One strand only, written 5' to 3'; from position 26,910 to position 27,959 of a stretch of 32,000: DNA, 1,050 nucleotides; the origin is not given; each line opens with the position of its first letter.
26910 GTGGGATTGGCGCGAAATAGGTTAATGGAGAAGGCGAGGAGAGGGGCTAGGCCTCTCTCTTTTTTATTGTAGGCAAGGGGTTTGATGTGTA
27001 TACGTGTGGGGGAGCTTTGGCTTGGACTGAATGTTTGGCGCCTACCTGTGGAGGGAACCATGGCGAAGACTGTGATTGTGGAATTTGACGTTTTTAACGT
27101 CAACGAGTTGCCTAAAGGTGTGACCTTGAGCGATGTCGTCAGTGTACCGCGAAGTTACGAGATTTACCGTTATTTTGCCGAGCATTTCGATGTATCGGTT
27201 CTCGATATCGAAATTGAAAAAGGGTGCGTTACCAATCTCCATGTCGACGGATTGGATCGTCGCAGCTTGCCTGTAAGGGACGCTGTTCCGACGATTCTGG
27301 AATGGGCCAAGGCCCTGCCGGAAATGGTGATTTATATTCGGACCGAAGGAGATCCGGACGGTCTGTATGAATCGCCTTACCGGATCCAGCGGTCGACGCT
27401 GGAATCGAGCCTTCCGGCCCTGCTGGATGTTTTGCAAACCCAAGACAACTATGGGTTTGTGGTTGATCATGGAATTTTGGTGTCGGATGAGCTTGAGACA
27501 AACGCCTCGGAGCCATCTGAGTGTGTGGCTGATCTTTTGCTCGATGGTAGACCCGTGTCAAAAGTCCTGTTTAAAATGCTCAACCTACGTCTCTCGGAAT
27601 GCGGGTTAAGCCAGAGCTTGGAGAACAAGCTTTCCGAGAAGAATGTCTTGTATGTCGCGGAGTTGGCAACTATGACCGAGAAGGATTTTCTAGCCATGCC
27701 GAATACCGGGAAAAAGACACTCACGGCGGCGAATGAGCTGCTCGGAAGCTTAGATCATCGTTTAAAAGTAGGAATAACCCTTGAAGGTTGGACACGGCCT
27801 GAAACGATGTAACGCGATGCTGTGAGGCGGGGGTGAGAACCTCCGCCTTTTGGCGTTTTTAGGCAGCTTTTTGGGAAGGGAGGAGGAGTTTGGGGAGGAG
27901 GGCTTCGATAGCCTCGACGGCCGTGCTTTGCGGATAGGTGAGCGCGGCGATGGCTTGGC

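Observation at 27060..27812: Stand-alone RNA polymerase alpha-CTD-like domain fused to an unknown N-terminal domain, low-GC, next to flhFG and a sigma54 flagellin gene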

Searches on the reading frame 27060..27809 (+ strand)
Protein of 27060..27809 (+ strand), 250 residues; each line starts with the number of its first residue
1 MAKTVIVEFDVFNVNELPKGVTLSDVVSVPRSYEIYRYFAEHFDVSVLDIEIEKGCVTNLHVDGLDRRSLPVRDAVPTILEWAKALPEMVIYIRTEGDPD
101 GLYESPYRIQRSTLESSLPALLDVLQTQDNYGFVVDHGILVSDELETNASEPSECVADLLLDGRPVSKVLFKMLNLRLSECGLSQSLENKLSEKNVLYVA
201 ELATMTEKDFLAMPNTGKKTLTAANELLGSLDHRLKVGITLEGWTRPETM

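Call 4: search_protein_families(library=pfam, proteins=[window:27060-27809:+], max_evalue=1)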
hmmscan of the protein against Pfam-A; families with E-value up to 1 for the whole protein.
window:27060-27809:+ (250 aa): 2 families
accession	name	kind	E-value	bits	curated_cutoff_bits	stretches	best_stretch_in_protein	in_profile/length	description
PF03118.21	RNA_pol_A_CTD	-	3.9e-06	26.9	23.8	1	174-223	11-60/67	Bacterial RNA polymerase, alpha chain C terminal domain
PF22993.4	SAM_EPH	-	0.11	12.7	27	1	189-213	21-45/60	Ephrin receptor 1 SAM domain-like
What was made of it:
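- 27576..27809 (+): Divergent RNA polymerase alpha-CTD-like (helix-hairpin-helix) domain (aa 173-250). PF03118 at 26.9 bits, above the 23.8 cut-off (call 4).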

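Call 5: search_protein_families(library=ncbifam, proteins=[window:27060-27809:+], max_evalue=1)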
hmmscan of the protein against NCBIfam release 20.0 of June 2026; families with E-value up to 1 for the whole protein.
window:27060-27809:+ (250 aa): 8 families
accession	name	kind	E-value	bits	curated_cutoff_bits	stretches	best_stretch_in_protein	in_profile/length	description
NF003513.0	PRK05182.1-2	equivalog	1.2e-07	30.9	302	1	172-247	252-325/338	DNA-directed RNA polymerase subunit alpha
NF003517.0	PRK05182.2-3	equivalog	2.4e-06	26.8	356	1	171-236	254-319/344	DNA-directed RNA polymerase subunit alpha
TIGR02027.1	rpoA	equivalog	2.2e-05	23.8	227.8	1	172-236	232-296/298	DNA-directed RNA polymerase subunit alpha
NF003519.0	PRK05182.2-5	equivalog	8.9e-05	21.6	277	1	172-236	251-315/320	DNA-directed RNA polymerase subunit alpha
NF003514.0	PRK05182.1-4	equivalog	0.00078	18.1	434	1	165-236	238-309/338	DNA-directed RNA polymerase subunit alpha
NF003516.0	PRK05182.2-2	equivalog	0.011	14.9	353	1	176-241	247-307/315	DNA-directed RNA polymerase subunit alpha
NF003515.0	PRK05182.2-1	equivalog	0.13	11.6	406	1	172-235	247-310/314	DNA-directed RNA polymerase subunit alpha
NF011498.0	PRK14906.1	equivalog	0.17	9.1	1437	1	180-226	1317-1363/1459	DNA-directed RNA polymerase subunit beta'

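Call 6: search_protein_families(library=phrogs, proteins=[window:27060-27809:+], max_evalue=1)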
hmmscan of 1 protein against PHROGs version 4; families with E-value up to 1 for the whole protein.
window:27060-27809:+ (250 aa): 0 families

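Call 7: find_homologous_proteins(query=window:27060-27809:+)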
Query window:27060-27809:+ (250 aa): 1 proteins with E <= 0.001 among 1142 candidates.
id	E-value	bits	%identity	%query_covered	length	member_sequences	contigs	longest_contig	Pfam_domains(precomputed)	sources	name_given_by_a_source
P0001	4.3e-160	549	100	100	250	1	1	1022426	PF03118.22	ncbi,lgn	-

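Call 9: list_cluster_members(proteins=[P0001])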
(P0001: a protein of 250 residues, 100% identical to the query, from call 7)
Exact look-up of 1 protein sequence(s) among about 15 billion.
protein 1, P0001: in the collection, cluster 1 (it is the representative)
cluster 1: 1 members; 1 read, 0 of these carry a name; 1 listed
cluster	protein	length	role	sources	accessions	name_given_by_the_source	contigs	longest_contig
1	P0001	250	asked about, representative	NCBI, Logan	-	-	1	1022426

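Call 10: find_encoding_contigs(protein=P0001, flank=10000, max_places=4)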
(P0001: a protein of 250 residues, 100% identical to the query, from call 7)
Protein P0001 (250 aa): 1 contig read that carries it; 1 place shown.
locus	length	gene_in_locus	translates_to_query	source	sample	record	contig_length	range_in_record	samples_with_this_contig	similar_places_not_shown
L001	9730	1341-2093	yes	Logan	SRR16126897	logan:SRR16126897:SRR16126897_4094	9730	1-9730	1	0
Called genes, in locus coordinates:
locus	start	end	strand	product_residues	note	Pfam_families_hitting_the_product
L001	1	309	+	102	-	?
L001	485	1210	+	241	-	PF00106:adh_short, PF01370:Epimerase (weak), PF08659:KR, PF13561:adh_short_C2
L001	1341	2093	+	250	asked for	PF03118:RNA_pol_A_CTD (weak)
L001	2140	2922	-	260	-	PF01656:CbiA, PF02374:ArsA_ATPase (weak), PF10609:ParA, PF13614:AAA_31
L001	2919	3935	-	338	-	PF00448:SRP54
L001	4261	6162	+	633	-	PF00669:Flagellin_N, PF00700:Flagellin_C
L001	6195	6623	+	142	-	-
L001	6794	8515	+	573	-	PF02465:FliD_N, PF07195:FliD_C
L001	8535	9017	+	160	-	PF02561:FliS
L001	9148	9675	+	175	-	PF03748:FliL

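Call 11: find_related_loci(query=window:27060-27809:+, collection=genome_contigs, flank=10000)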
Query window:27060-27809:+ (250 aa) in genome_contigs; peptide patterns used: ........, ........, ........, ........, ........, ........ (x = any residue, [..] = any of these).
86 stretches matched a pattern, but none encodes a relative of the query by tblastn (E <= 1e-3).

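Call 15: search_protein_representatives(protein=window:27060-27809:+)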
Query: 250 residues. Proteins with E-value up to 0.001 (for the whole library): 73; up to 1e-10: 6; up to 1e-30: 2. The best 73 are listed.
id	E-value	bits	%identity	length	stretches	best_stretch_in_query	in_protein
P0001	1.4e-160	548.5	100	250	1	1-250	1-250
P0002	8.7e-53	195.6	48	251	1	1-249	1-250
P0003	4.9e-17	78.6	32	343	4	167-245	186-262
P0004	5.4e-16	75.2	37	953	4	167-249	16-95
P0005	2.5e-13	66.5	35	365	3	173-245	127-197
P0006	2.0e-11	60.2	33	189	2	169-236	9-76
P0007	1.9e-10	57.0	31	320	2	174-246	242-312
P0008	1.8e-09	53.8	37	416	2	175-247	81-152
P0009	4.8e-09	52.4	28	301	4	173-230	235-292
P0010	8.7e-09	51.6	35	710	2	174-245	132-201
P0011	1.1e-08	51.2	32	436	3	167-241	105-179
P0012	2.3e-08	50.2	37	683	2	174-245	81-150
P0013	3.0e-08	49.8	31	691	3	174-248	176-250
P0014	6.2e-08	48.8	33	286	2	158-245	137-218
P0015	9.9e-08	48.1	31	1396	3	164-249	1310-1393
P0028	7.8e-06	41.9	38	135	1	150-247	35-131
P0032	1.6e-05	40.9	35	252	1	159-248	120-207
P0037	3.9e-05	39.6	44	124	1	182-245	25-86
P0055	2.2e-04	37.1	36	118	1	172-247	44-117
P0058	4.2e-04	36.3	32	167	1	169-247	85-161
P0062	5.0e-04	36.0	30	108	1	157-245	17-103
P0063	5.1e-04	36.0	35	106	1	172-247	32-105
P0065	5.6e-04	35.8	32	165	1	133-249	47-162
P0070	7.7e-04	35.4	38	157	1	172-247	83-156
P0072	8.1e-04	35.3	37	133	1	159-248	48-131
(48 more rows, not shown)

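Call 18: find_encoding_contigs(protein=P0002, flank=10000, max_places=6)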
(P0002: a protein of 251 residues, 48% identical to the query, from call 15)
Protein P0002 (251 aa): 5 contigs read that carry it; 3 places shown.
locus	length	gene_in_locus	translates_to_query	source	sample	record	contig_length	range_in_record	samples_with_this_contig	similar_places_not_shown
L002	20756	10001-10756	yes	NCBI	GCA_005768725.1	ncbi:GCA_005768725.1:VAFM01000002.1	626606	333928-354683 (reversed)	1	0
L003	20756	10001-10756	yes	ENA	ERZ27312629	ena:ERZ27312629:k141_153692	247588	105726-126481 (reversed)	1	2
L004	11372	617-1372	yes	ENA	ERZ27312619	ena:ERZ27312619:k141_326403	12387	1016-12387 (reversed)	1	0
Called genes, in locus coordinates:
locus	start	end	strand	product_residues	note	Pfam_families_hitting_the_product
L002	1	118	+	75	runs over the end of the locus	PF01197:Ribosomal_L31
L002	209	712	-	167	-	-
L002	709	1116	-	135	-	-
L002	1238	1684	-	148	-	-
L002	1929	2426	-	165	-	PF01584:CheW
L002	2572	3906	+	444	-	PF00006:ATP-synt_ab, PF18269:T3SS_ATPase_C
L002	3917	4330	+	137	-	PF02050:FliJ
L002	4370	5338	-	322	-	PF13884:Peptidase_S74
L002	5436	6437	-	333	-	PF03705:CheR_N, PF01739:CheR, PF13649:Methyltransf_25 (faint)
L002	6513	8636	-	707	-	-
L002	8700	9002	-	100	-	PF12840:HTH_20, PF01022:HTH_5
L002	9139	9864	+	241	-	PF00106:adh_short, PF01370:Epimerase (weak), PF08659:KR, PF13561:adh_short_C2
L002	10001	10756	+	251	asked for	-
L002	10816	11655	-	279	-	PF02374:ArsA_ATPase (weak), PF06564:CBP_BcsQ (weak), PF10609:ParA, PF13614:AAA_31, PF01656:CbiA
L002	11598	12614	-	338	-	PF00448:SRP54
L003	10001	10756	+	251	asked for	-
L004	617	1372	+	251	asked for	-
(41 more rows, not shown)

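Call 20: find_related_loci(query=A1, collection=genome_contigs, flank=10000)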
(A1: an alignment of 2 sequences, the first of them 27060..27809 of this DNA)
Query A1 (250 aa) in genome_contigs; peptide patterns used: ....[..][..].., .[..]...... (x = any residue, [..] = any of these).
229 stretches matched a pattern; 1 encode a relative of the query (tblastn E <= 1e-3); 1 distinct loci.
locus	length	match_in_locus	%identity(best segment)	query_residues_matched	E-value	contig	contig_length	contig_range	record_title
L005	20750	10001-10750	47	1-249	9e-61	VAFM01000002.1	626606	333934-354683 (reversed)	MAG: Blastochloris viridis isolate S2_018_000_R2_106 S2_018_000_R2_scaffold_3, whole genome shotgun sequence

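Call 23: search_protein_families(library=pfam, proteins=[P0002, P0003, P0004, P0005, P0006, P0007, P0008, P0010, P0012, P0015], max_evalue=0.01)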
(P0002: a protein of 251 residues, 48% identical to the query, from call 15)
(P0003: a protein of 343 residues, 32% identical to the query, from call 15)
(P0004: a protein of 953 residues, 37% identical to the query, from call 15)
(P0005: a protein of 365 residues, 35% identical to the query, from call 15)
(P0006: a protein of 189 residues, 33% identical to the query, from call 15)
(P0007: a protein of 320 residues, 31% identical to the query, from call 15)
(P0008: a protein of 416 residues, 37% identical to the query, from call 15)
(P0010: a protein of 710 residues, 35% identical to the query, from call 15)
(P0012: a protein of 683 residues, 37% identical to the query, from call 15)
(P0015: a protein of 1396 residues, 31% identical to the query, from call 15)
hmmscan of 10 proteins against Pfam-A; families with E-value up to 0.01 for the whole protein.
P0002 (251 aa): 1 family
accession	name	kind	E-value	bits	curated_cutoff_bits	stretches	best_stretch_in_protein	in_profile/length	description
PF03118.21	RNA_pol_A_CTD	-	0.00034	20.7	23.8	1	187-225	27-65/67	Bacterial RNA polymerase, alpha chain C terminal domain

P0003 (343 aa): 5 families
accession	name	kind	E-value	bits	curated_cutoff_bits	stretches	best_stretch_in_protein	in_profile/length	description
PF03118.21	RNA_pol_A_CTD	-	2e-54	181.6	23.8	4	190-249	8-67/67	Bacterial RNA polymerase, alpha chain C terminal domain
PF14520.12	HHH_5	-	1.2e-06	29.3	27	0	207-247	16-55/57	Helix-hairpin-helix domain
PF18017.8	SAM_4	-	3.4e-06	27.5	23.6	0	128-150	45-67/84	SAM domain (Sterile alpha motif)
PF21547.3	TTI1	-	0.0027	18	27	0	192-213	49-70/90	TELO2-interacting protein 1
PF02037.33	SAP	-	0.0028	17.7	23.9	0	158-176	2-20/37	SAP domain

P0004 (953 aa): 5 families
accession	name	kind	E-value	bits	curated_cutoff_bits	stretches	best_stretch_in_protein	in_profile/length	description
PF03118.21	RNA_pol_A_CTD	-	8e-60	198.9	23.8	4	116-172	10-66/67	Bacterial RNA polymerase, alpha chain C terminal domain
PF21794.3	RAD51D_N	-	6e-08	33.2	27.3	0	29-74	10-55/60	RAD51D, N-terminal domain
PF04545.22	Sigma70_r4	-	1.5e-07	31.3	24.1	1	428-462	12-43/50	Sigma-70, region 4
PF05066.19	HARE-HTH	-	0.00019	22.2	25.9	0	623-649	10-36/71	HB1, ASXL, restriction endonuclease HTH domain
PF14520.12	HHH_5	-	0.00053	20.8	27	0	136-170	21-54/57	Helix-hairpin-helix domain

P0005 (365 aa): 3 families
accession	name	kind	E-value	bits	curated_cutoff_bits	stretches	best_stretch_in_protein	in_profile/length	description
PF03118.21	RNA_pol_A_CTD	-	5.4e-70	231.5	23.8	3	126-182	9-65/67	Bacterial RNA polymerase, alpha chain C terminal domain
PF21794.3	RAD51D_N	-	2e-07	31.5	27.3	0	138-183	13-58/60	RAD51D, N-terminal domain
PF08866.15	DUF1831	-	0.007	17.2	25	0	80-151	15-85/111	Putative amino acid metabolism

P0006 (189 aa): 2 families
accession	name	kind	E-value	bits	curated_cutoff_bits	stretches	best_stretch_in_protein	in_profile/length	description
PF03118.21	RNA_pol_A_CTD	-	3e-26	91.4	23.8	2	14-68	11-65/67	Bacterial RNA polymerase, alpha chain C terminal domain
PF14520.12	HHH_5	-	0.0039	18.1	27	0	136-172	22-52/57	Helix-hairpin-helix domain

P0007 (320 aa): 4 families
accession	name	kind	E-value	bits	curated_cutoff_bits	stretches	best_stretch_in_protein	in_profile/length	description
PF03118.21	RNA_pol_A_CTD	-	1.9e-47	159.3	23.8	2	239-297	8-66/67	Bacterial RNA polymerase, alpha chain C terminal domain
PF18867.6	HEPN-like_int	-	5.9e-07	30.1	25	0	263-303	73-112/151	HEPN-like integron domain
PF10544.15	T5orf172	-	0.00017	22.4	20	1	15-106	1-94/101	T5orf172 domain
PF03971.19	IDH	-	0.0057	15.6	25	0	177-237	58-116/734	Monomeric isocitrate dehydrogenase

P0008 (416 aa): 2 families
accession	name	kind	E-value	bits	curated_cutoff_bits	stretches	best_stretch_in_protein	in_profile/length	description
PF03781.23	FGE-sulfatase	-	2.6e-38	132.6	23.3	2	219-413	64-254/255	Sulfatase-modifying factor enzyme 1-like domain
PF03118.21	RNA_pol_A_CTD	-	9.1e-36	121.9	23.8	2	78-136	8-66/67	Bacterial RNA polymerase, alpha chain C terminal domain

P0010 (710 aa): 3 families
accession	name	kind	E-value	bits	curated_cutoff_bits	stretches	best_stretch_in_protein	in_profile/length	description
PF03118.21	RNA_pol_A_CTD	-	1.8e-28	98.5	23.8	2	126-187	5-66/67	Bacterial RNA polymerase, alpha chain C terminal domain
PF04545.22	Sigma70_r4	-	5.8e-06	26.2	24.1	1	267-295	20-48/50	Sigma-70, region 4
PF21704.3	POLH-Rev1_HhH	-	0.0024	18.5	27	0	50-71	17-38/56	DNApol eta/Rev1, HhH motif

P0012 (683 aa): 1 family
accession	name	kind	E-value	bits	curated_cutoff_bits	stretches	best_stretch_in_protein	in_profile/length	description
PF03118.21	RNA_pol_A_CTD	-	2e-31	108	23.8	2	75-135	5-65/67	Bacterial RNA polymerase, alpha chain C terminal domain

P0015 (1396 aa): 5 families
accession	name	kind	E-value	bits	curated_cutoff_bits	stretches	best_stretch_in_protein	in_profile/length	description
PF03118.21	RNA_pol_A_CTD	-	3.9e-64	212.7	23.8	4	1316-1376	7-67/67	Bacterial RNA polymerase, alpha chain C terminal domain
PF04851.21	ResIII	-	1.7e-10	41.5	22.5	1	392-530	2-150/164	Type III restriction enzyme, res subunit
PF22993.4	SAM_EPH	-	5e-05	23.4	27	0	1242-1263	23-44/60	Ephrin receptor 1 SAM domain-like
PF14520.12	HHH_5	-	0.0031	18.4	27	0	1244-1279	20-55/57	Helix-hairpin-helix domain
PF21704.3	POLH-Rev1_HhH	-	0.0099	16.5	27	0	1337-1366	18-45/56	DNApol eta/Rev1, HhH motif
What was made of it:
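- On Pfam RNA_pol_A_CTD (PF03118) domain family: Orthologue P0002 scores only 20.7 bits, below threshold (call 23).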

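Call 24: find_homologous_proteins(query=P0002)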
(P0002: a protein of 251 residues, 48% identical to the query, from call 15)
Query P0002 (251 aa): 2 proteins with E <= 0.001 among 3068 candidates.
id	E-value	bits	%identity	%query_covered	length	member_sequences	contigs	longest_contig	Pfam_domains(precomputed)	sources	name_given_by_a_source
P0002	9.9e-158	541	100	100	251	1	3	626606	-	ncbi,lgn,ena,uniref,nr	ncbi:MAG: hypothetical protein DI628_07350 [Blastochloris viridis]|uniref:Uncharacterized protein n=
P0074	3.5e-87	310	61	98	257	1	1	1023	-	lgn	-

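Call 28: find_encoding_contigs(protein=P0074, flank=5000)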
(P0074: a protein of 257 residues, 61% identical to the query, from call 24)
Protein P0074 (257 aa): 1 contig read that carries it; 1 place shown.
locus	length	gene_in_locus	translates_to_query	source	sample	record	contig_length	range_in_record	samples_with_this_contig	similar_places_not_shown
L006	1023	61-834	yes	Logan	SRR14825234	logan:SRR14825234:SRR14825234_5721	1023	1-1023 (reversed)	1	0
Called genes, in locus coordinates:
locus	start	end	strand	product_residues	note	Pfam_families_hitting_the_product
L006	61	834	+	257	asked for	-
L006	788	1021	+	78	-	?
